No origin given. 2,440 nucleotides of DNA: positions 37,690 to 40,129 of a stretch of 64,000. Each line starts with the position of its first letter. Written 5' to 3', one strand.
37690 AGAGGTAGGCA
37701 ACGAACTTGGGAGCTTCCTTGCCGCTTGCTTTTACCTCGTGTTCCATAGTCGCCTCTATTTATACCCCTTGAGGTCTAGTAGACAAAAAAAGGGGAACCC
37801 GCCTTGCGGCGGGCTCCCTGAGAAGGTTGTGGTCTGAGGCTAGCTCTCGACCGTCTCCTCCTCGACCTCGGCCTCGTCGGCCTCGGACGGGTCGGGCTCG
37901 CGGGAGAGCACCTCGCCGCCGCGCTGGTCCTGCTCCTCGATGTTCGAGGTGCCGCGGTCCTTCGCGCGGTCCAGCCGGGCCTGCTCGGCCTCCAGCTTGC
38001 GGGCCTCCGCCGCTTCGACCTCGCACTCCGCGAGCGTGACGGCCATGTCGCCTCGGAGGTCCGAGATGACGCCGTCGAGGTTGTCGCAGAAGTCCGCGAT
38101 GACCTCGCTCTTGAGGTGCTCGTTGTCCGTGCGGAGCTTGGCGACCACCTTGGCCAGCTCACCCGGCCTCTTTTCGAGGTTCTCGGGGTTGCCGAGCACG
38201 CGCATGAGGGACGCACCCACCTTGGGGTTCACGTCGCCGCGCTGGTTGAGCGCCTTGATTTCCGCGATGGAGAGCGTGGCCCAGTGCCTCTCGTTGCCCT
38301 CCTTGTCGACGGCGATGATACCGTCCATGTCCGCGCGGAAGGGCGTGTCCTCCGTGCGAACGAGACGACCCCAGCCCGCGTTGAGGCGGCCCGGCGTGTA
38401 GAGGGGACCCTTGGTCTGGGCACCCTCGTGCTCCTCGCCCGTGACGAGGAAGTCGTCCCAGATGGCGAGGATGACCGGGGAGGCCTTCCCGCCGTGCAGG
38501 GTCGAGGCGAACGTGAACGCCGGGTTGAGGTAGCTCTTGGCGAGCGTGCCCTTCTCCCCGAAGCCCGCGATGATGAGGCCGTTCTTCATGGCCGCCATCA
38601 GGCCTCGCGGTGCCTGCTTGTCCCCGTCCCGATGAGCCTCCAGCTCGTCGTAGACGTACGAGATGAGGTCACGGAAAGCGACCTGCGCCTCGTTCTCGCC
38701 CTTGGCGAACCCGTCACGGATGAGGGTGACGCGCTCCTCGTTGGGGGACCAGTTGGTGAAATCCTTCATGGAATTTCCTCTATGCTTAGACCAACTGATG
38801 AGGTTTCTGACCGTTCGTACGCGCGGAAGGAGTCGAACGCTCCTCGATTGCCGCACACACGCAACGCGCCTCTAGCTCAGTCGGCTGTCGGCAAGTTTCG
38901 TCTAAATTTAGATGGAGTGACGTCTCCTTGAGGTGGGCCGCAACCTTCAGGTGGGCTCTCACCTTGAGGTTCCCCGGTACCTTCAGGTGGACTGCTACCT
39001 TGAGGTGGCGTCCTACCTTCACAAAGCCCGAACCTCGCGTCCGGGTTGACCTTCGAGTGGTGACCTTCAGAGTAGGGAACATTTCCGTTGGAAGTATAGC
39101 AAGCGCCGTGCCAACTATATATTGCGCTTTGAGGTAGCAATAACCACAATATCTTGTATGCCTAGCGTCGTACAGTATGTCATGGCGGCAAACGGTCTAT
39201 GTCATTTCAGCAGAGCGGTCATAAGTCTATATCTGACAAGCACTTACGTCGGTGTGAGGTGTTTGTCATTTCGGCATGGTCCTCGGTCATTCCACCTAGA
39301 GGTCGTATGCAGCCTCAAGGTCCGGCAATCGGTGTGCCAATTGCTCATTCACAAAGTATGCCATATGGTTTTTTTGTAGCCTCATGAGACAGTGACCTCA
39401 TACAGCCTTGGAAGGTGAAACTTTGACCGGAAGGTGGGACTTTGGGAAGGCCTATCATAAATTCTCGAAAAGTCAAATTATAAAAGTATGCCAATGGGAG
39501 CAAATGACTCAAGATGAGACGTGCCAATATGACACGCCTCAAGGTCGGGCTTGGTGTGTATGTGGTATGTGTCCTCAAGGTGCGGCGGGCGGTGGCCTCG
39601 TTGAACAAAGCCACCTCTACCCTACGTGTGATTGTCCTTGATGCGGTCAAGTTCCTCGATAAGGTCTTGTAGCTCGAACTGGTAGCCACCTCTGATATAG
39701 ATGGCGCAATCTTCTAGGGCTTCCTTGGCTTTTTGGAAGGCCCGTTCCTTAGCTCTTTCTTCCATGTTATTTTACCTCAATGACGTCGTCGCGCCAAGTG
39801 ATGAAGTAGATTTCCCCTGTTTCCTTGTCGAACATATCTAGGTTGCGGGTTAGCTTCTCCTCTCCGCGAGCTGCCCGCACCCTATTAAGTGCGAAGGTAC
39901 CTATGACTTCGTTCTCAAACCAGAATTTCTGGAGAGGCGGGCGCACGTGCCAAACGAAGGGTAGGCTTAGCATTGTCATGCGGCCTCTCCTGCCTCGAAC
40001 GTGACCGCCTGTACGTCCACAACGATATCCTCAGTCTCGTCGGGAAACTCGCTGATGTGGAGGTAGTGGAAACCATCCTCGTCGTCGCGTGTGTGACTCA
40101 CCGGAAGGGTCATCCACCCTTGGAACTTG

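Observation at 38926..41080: Iteron-like 18-bp tandem array and dispersed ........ motif cluster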

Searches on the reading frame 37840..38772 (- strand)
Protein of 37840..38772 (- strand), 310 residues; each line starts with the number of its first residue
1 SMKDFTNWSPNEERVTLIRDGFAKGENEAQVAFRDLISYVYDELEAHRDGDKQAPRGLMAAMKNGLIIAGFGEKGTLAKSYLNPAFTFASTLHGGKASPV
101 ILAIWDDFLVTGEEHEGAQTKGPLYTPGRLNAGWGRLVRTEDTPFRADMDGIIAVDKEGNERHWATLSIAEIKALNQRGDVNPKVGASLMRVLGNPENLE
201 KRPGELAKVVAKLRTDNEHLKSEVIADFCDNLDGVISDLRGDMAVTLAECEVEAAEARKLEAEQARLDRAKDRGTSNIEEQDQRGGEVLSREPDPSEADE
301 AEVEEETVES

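Call 9: search_protein_families(library=pfam, proteins=[window:37840-38772:-], max_evalue=0.01)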
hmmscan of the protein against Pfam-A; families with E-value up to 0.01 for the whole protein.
window:37840-38772:- (310 aa): 0 families

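Call 14: search_protein_families(library=phrogs, proteins=[window:37840-38772:-], max_evalue=0.01)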
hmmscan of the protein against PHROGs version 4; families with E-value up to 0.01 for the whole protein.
window:37840-38772:- (310 aa): 0 families

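Call 20: find_encoding_contigs(protein=window:37840-38772:-, flank=10000, max_places=6)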
Protein window:37840-38772:- (310 aa): no gene with exactly this product is on record in the collection.

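Call 21: find_related_loci(query=window:37840-38772:-, collection=viral_contigs, flank=10000)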
Query window:37840-38772:- (310 aa) in viral_contigs; peptide patterns used: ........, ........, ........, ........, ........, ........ (x = any residue, [..] = any of these).
36 stretches matched a pattern, but none encodes a relative of the query by tblastn (E <= 1e-3).

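Call 24: find_homologous_proteins(query=window:37840-38772:-)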
Query window:37840-38772:- (310 aa): 8 proteins with E <= 0.001 among 2733 candidates.
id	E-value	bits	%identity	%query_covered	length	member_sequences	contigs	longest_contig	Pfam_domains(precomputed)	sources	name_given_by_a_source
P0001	3.0e-201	685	100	100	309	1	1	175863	-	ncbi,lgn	-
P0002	8.2e-112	392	63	98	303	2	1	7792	-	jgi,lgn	-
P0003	2.4e-107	377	60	98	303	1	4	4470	-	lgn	-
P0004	4.6e-102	360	60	93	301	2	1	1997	-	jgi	jgi:hypothetical protein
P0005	6.2e-99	350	55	100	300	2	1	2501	-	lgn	-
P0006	1.2e-98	349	55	94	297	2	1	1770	-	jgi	jgi:hypothetical protein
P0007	6.2e-98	346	54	100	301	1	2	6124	-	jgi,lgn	-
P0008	4.9e-97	343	55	97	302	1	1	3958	-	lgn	-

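Call 25: find_encoding_contigs(protein=P0001, flank=10000, max_places=3)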
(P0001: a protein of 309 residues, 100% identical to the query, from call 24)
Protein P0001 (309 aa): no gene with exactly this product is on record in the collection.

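Call 26: find_encoding_contigs(protein=P0002, flank=10000, max_places=3)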
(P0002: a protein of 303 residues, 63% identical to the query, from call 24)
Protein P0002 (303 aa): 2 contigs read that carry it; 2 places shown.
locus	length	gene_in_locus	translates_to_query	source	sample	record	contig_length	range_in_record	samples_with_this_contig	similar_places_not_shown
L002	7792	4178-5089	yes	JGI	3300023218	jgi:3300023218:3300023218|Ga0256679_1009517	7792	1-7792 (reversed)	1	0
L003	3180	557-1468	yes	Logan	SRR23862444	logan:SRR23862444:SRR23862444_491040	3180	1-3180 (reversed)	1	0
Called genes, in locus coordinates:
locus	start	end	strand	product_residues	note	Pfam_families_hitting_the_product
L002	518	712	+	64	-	-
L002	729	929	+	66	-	-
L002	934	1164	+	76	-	-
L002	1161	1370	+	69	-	-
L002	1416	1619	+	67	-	-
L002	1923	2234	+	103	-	-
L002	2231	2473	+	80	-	-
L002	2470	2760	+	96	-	-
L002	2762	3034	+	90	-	-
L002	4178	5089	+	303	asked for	-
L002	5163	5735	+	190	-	-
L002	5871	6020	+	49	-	-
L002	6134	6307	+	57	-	-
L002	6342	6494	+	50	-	-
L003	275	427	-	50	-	-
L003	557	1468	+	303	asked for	-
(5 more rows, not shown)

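Call 27: find_encoding_contigs(protein=P0007, flank=10000, max_places=3)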
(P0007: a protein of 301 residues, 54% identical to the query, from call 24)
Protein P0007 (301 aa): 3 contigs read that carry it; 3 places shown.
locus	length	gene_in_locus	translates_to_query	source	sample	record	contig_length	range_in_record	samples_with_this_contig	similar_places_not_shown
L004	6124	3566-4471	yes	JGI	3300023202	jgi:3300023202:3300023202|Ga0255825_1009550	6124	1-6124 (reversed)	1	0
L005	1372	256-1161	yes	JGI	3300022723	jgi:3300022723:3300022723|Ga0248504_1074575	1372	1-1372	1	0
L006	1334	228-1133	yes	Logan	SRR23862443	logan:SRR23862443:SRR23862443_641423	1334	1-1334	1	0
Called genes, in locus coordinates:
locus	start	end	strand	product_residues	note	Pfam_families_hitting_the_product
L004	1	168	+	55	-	?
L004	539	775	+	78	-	-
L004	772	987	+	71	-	-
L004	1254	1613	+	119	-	-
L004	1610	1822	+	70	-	-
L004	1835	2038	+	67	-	-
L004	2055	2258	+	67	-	-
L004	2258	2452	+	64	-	-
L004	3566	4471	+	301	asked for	-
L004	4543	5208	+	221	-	-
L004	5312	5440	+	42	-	-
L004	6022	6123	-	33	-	?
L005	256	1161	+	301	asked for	-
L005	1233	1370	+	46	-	?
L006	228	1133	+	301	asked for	-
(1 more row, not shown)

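Call 28: find_encoding_contigs(protein=P0003, flank=10000, max_places=4)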
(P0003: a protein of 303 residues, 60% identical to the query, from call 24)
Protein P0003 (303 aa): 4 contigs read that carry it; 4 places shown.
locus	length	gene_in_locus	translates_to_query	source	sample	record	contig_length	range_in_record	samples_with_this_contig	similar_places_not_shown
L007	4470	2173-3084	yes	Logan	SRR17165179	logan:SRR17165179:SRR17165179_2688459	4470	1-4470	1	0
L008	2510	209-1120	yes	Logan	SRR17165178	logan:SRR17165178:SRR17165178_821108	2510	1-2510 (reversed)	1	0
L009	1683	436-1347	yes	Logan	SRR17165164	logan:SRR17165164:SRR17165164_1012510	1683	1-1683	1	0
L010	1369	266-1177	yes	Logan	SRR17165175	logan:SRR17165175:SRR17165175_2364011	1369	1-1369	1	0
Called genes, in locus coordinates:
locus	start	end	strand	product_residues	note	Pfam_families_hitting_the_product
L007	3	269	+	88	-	?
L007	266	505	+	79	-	-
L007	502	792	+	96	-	-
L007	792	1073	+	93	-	-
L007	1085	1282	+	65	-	-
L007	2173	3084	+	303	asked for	-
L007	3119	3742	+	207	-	-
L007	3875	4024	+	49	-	-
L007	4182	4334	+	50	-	-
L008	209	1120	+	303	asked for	-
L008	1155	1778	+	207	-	-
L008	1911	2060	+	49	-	-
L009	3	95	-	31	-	?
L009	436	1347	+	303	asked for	-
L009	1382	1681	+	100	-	?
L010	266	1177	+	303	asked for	-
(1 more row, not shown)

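Call 34: list_cluster_members(proteins=[P0001])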
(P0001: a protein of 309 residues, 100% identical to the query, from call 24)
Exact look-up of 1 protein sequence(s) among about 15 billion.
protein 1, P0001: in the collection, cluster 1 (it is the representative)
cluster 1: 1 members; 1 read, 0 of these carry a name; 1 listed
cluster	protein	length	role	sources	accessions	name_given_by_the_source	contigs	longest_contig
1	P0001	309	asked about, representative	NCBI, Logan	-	-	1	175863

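Call 42: find_encoding_contigs(protein=P0008, flank=10000, max_places=3)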
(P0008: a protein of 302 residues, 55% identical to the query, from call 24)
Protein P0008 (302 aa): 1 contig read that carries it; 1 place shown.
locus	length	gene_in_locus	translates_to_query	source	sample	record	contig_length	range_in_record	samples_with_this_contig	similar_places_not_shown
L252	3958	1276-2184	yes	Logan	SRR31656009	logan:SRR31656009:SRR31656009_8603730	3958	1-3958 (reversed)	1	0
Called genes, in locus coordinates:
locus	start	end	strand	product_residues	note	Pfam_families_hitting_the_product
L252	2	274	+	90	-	?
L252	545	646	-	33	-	-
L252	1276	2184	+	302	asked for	-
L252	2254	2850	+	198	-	-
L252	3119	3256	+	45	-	-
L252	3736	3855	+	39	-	-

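Call 43: find_encoding_contigs(protein=P0005, flank=10000, max_places=3)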
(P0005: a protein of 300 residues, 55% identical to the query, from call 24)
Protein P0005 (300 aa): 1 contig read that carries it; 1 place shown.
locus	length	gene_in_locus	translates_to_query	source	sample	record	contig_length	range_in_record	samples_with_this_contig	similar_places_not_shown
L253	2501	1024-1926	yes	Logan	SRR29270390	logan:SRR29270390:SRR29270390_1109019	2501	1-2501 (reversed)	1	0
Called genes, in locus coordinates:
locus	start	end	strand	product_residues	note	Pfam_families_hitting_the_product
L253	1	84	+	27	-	?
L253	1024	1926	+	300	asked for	-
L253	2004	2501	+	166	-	?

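Call 49: predict_structure(alignment_id=A1)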
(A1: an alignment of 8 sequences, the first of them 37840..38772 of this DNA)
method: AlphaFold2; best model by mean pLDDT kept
length: 310 residues; sequences in the alignment: 8
mean_pLDDT: 70.5   pTM: 0.52
mean pLDDT of the five models: 70.5, 69.0, 65.7, 65.4, 57.8
residues with pLDDT >= 90: 16; 70-90: 163; 50-70: 82; < 50: 49
segments of 3 or more residues with pLDDT < 50: 180-182, 184-186, 279-310
pLDDT, mean of each block of 10 residues (from residue 1): 68 88 76 88 88 82 85 61 88 88 80 59 72 85 81 83 84 75 48 51 62 71 69 70 58 70 78 57 37 40 42
secondary structure, 60 per line:
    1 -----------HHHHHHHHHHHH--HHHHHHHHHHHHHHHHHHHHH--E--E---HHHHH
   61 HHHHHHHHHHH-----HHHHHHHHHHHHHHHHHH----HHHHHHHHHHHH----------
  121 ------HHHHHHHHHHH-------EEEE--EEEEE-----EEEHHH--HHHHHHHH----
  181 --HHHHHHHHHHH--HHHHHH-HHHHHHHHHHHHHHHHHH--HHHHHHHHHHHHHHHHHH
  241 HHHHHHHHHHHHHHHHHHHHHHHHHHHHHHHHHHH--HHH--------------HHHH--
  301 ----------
elements in order: H12-23 H26-46 H56-71 H77-94 H99-110 H127-137 E145-148 E151-155 E161-163 H169-176 H183-193 H196-201 H203-220 H223-275 H295-298

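Call 75: find_related_loci(query=A1, collection=viral_contigs, flank=6000)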
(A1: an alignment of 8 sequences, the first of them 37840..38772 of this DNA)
Query A1 (310 aa) in viral_contigs; peptide patterns used: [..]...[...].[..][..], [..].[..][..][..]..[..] (x = any residue, [..] = any of these).
141 stretches matched a pattern, but none encodes a relative of the query by tblastn (E <= 1e-3).

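Call 76: find_encoding_contigs(protein=P0004, flank=3000, max_places=2)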
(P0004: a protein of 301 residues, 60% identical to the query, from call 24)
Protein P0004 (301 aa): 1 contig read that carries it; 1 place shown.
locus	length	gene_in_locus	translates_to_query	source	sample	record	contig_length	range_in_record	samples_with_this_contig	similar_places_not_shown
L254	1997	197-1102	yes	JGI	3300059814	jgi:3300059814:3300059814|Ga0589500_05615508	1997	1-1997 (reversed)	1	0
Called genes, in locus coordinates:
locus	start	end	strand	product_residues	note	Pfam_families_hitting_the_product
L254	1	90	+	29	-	?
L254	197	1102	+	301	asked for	-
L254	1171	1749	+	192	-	-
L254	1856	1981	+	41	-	-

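Call 77: find_encoding_contigs(protein=P0006, flank=3000, max_places=2)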
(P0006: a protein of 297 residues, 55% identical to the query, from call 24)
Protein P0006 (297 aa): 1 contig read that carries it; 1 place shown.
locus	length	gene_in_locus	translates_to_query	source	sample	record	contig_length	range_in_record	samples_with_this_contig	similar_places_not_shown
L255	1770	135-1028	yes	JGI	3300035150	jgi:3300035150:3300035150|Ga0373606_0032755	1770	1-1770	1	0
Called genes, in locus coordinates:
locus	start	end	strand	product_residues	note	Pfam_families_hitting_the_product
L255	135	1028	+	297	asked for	-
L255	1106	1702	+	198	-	-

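Call 86: search_solved_structures(query=A1, max_evalue=1)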
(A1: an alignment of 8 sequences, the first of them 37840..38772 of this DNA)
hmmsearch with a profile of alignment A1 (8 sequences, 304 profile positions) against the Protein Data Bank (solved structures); distinct sequences matched with E-value up to 1: 0.

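Call 87: fold_search(model_id=the predicted structure, library=viral)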
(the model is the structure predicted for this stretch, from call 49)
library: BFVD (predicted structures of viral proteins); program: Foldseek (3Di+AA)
matches with E <= 10: 120; with E <= 0.001: 0
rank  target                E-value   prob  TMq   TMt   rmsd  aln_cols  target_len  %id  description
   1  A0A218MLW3            7.7e-01  0.08  0.17  0.17  21.2       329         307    9  Uncharacterized protein [uncultured virus]
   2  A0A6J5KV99            1.2e+00  0.10  0.18  0.22  15.1       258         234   12  Uncharacterized protein [uncultured Caudovirales phage]
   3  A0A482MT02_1          1.2e+00  0.04  0.14  0.07  22.9       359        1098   12  Large polyvalent protein associated domain-containing protein [Escherichia phage PTXU04]
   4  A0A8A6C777            1.5e+00  0.07  0.16  0.17  22.2       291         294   11  (no name in the UniProt tables at hand)
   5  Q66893                1.6e+00  0.41  0.15  0.31  13.3       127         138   14  Nucleoprotein (Fragment) [Four Corners hantavirus]
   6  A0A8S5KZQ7            1.9e+00  0.69  0.19  0.17  19.4       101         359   20  Maturation protein [ssRNA phage SRR5466364_4]
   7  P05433                2.1e+00  0.28  0.16  0.12  17.6       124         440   17  P47(GAG-CRK) protein [Avian sarcoma virus CT10]
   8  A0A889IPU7            2.3e+00  0.03  0.11  0.15  19.2       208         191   12  (no name in the UniProt tables at hand)
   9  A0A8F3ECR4            2.5e+00  0.07  0.20  0.24  17.6       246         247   13  Uncharacterized protein [Arthrobacter phage SilentRX]
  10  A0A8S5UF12            2.5e+00  0.06  0.16  0.22  19.0       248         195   11  Sporulation initiation factor Spo0A C terminal [Myoviridae sp. ctcyQ27]
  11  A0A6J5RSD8            2.5e+00  0.04  0.16  0.19  12.4       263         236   11  Uncharacterized protein (Fragment) [uncultured Caudovirales phage]
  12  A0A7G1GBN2            2.7e+00  0.28  0.19  0.44   9.3       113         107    7  Uncharacterized protein [Strawberry vein banding virus]
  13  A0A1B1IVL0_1          2.7e+00  0.04  0.16  0.08  28.2       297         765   12  (no name in the UniProt tables at hand)
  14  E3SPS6                2.9e+00  0.35  0.12  0.40   8.4        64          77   19  Uncharacterized protein [Prochlorococcus phage Syn1]
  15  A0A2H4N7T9            2.9e+00  0.04  0.16  0.08  28.7       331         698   13  (no name in the UniProt tables at hand)
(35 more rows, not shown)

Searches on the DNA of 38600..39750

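Call 64: search_rna_families(source=window, start=38600, end=39750, threshold=evalue, max_evalue=1)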
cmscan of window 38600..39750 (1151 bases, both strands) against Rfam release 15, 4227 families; matches with E-value up to 1: 1.
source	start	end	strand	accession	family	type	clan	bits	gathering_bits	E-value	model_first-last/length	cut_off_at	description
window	39532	39583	-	RF01662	ceN89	Gene; snRNA; snoRNA; CD-box;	-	18.8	48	0.64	1-78/78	no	Caenorhabditis snoRNA ceN89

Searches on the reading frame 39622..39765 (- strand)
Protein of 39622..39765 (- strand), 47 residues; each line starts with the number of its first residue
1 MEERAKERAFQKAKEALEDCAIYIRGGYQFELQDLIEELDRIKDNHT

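Call 9: search_protein_families(library=pfam, proteins=[window:39622-39765:-], max_evalue=0.01)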
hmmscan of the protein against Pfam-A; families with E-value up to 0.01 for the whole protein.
window:39622-39765:- (47 aa): 0 families

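Call 14: search_protein_families(library=phrogs, proteins=[window:39622-39765:-], max_evalue=0.01)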
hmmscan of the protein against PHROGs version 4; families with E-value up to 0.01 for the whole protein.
window:39622-39765:- (47 aa): 0 families

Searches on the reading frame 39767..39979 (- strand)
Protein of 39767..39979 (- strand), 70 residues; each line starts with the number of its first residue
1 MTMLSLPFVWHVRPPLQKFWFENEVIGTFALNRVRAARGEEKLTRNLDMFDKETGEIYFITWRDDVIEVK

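Call 9: search_protein_families(library=pfam, proteins=[window:39767-39979:-], max_evalue=0.01)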
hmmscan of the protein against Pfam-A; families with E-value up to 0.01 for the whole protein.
window:39767-39979:- (70 aa): 1 family
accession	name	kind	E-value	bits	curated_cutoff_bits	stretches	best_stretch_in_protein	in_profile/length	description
PF20108.4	DUF6498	-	0.0065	16.2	23.7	1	16-44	37-65/207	Family of unknown function (DUF6498)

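Call 14: search_protein_families(library=phrogs, proteins=[window:39767-39979:-], max_evalue=0.01)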
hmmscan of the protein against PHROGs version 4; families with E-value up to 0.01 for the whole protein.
window:39767-39979:- (70 aa): 0 families
